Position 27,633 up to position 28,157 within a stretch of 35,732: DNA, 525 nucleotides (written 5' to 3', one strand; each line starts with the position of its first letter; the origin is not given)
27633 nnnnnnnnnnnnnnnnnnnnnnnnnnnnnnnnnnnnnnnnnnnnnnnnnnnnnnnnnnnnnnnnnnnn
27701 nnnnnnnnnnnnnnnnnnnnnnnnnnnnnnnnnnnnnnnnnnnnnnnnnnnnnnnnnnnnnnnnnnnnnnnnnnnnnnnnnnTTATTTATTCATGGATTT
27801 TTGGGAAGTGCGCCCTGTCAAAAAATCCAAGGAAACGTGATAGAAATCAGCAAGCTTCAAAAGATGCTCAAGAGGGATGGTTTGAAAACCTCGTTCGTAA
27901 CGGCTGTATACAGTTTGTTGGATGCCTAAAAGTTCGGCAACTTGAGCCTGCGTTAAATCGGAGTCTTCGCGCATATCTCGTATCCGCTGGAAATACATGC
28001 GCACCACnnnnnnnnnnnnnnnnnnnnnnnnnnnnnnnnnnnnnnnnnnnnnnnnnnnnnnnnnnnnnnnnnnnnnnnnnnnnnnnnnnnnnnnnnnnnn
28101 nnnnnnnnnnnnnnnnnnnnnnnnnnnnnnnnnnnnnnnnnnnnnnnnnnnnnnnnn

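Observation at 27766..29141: ~1.4-kb low-GC island (XRE repressor divergent from a zinc-ribbon / Cys-rich-domain protein) wedged between the hydrogenase terminator and the proS promoter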

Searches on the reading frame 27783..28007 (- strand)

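Call 4: search_protein_families(library=pfam, proteins=[window:27783-28007:-], max_evalue=1)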
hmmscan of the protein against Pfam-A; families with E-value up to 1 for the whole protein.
window:27783-28007:- (74 aa): 14 families
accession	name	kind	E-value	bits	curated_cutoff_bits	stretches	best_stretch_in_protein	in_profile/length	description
PF01381.28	HTH_3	-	1.9e-15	57.1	23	1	9-63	1-55/55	Helix-turn-helix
PF13560.12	HTH_31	-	3.1e-12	47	27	1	8-60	5-58/64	Helix-turn-helix domain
PF12844.13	HTH_19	-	1.3e-06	28.7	30.2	1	7-60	2-55/64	Helix-turn-helix domain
PF13443.12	HTH_26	-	1.5e-06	28.8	22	1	8-60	1-54/63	Cro/C1-type HTH DNA-binding domain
PF13744.12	HTH_37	-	2.1e-06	27.9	27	1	5-53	19-68/80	Helix-turn-helix domain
PF15731.11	MqsA_antitoxin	-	5.9e-05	23.6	30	1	7-52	72-119/131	Antitoxin component of bacterial toxin-antitoxin system, MqsA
PF20432.4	Xre-like-HTH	-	0.0024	18.6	25.8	1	12-39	18-44/63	Antitoxin Xre-like helix-turn-helix domain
PF08667.16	BetR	-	0.0034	17.9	21.6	1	20-73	25-78/148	BetR domain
PF22495.2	HTH_92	-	0.0059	16.3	27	1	10-52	1-44/45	RsaL-like HTH domain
PF07022.19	Phage_CI_repr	-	0.026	15.3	22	1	20-65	15-59/65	Bacteriophage CI repressor helix-turn-helix domain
PF04545.22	Sigma70_r4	-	0.047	13.7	24.1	1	12-42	15-46/50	Sigma-70, region 4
PF08281.18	Sigma70_r4_2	-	0.049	13.7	25.7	1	12-42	21-52/54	Sigma-70, region 4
PF13412.12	HTH_24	-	0.069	13.2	21.9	1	13-36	13-36/48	Winged helix-turn-helix DNA-binding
PF05269.17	Phage_CII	-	0.19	12.4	21.3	1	17-44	23-50/91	Bacteriophage CII protein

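Call 5: search_protein_families(library=ncbifam, proteins=[window:27783-28007:-], max_evalue=1)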
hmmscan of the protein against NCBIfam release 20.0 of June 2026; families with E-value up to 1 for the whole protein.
window:27783-28007:- (74 aa): 25 families
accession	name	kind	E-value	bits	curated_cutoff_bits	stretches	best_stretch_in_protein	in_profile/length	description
NF041951.1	phage_RstR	subfamily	1.2e-15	57.7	80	1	7-72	5-70/108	RstR family transcriptional repressor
TIGR03830.1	CxxCG_CxxCG_HTH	subfamily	5.2e-08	32.7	61.8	1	7-54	68-117/127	type II TA system antitoxin MqsA family protein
TIGR03070.1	couple_hipB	subfamily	7.7e-08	32.2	71.65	1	8-54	6-52/58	type II toxin-antitoxin system Y4mF family antitoxin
NF047948.1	male_kill_WMK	equivalog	2.3e-06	27.3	300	1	7-64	165-222/300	WO male-killing family protein Wmk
NF041575.1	antitoxPezA_Strep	equivalog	1.6e-05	24.9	290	1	7-60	4-57/158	type II toxin-antitoxin system antitoxin PezA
TIGR00270.2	TIGR00270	equivalog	0.00017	21.4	110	1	3-45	74-115/159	multiprotein bridging factor aMBF1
NF040522.1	VC1465_fam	subfamily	0.00024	21.2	70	1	9-46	1-38/111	VC1465 family Xer recombination activation factor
NF038139.1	Reg_Aceta_RamB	equivalog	0.00079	18.2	700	1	7-64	5-62/465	acetate metabolism transcriptional regulator RamB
NF007271.0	PRK09726.1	equivalog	0.001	19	79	1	10-61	18-69/88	type II toxin-antitoxin system antitoxin HipB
NF007257.0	PRK09706.1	subfamily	0.0012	18.7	101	1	5-59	6-60/135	transcriptional repressor DicA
NF003162.0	PRK04140.1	equivalog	0.0013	17.8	263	1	7-60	129-182/317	transcriptional regulator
NF050110.1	TransRegBldD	equivalog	0.0022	17.7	250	1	8-69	12-75/162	transcriptional regulator BldD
NF052239.1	antitox_spr1629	equivalog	0.0035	16.5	335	1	7-68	5-66/377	spr1629 family repressor/antitoxin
NF007408.0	PRK09943.1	equivalog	0.0043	16.6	211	1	7-62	10-66/185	HTH-type transcriptional regulator PuuR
NF049845.1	Xre_ParS_antitoxin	subfamily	0.009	16.1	90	1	7-62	5-63/112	type II RES/Xre toxin-antitoxin system antitoxin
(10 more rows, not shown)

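Call 6: search_protein_families(library=padloc, proteins=[window:27783-28007:-], max_evalue=1)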
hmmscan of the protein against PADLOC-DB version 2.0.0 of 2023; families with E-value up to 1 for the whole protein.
window:27783-28007:- (74 aa): 18 families
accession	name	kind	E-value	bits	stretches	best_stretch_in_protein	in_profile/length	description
PDLC04142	capH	-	5.2e-09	35.1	1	8-70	10-72/103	capH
PDLC03947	RmrA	-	9.7e-09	32.5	1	6-73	13-80/383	-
PDLC02926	HTH_VI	-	6.1e-08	30.8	1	4-64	1-61/92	-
PDLC03952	RmrA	-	1.4e-06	25.5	1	6-70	24-88/395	-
PDLC03665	Control_protein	-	2e-06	25.9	1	4-61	7-66/77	control protein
PDLC03951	RmrA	-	2.3e-06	24.9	1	7-71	11-75/400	-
PDLC03954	RmrA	-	4.1e-06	24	1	5-72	11-78/380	-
PDLC04775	PDC-M69A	-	7.4e-06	24.5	1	8-70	11-73/113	-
PDLC03949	RmrA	-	3.4e-05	20.9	1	7-69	5-67/363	-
PDLC03664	Control_protein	-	0.0001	20.7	1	5-54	14-63/74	control protein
PDLC03671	Control_protein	-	0.0004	18.5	1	7-68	17-78/84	control protein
PDLC03944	RmrA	-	0.00047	17.3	1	5-67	7-69/384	-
PDLC03953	RmrA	-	0.00067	17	1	7-68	8-69/373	-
PDLC03956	RmrA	-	0.0021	15.2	1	8-65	12-70/399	-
PDLC03948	RmrA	-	0.0021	15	1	6-65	10-69/397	-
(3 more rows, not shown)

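Call 69: search_protein_families(library=phrogs, proteins=[window:27783-27998:-], max_evalue=0.001)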
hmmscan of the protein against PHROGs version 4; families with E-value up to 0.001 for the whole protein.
window:27783-27998:- (71 aa): 22 families
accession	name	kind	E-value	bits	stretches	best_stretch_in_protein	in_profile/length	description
phrog_8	-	transcription regulation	2.2e-19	71.1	1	3-70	78-145/346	transcriptional regulator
phrog_4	-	transcription regulation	6.5e-11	42.8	1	4-67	139-198/400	transcriptional repressor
phrog_3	-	transcription regulation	4.7e-10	40.8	1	4-63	91-148/430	transcriptional repressor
phrog_1373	-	transcription regulation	4.9e-09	37.4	1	5-67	67-129/166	transcriptional regulator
phrog_2439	-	transcription regulation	8.5e-09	35.7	1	4-66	10-72/367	transcriptional regulator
phrog_5823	-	transcription regulation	1.6e-08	35.1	1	4-67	9-73/404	transcriptional regulator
phrog_2328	-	transcription regulation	5.3e-08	33.7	1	4-61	18-75/128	transcriptional repressor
phrog_2967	-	transcription regulation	4.7e-07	30.6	1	4-67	13-76/225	transcriptional regulator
phrog_147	-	transcription regulation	7.1e-07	30.5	1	3-66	6-73/100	transcriptional regulator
phrog_19114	-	unknown function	1.3e-06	29.5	1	5-60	75-132/135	-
phrog_7241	-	transcription regulation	2.3e-06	28.7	1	7-60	67-120/122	transcriptional regulator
phrog_1994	-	DNA, RNA and nucleotide metabolism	6e-06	27.3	1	4-69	2-67/170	DNA binding protein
phrog_2339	-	DNA, RNA and nucleotide metabolism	1.2e-05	26.2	1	6-64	30-89/98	HTH DNA binding protein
phrog_4836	-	transcription regulation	2.8e-05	24.8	1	3-51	77-125/194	CII-like regulator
phrog_7396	-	unknown function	3.7e-05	24.5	1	7-66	21-83/227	-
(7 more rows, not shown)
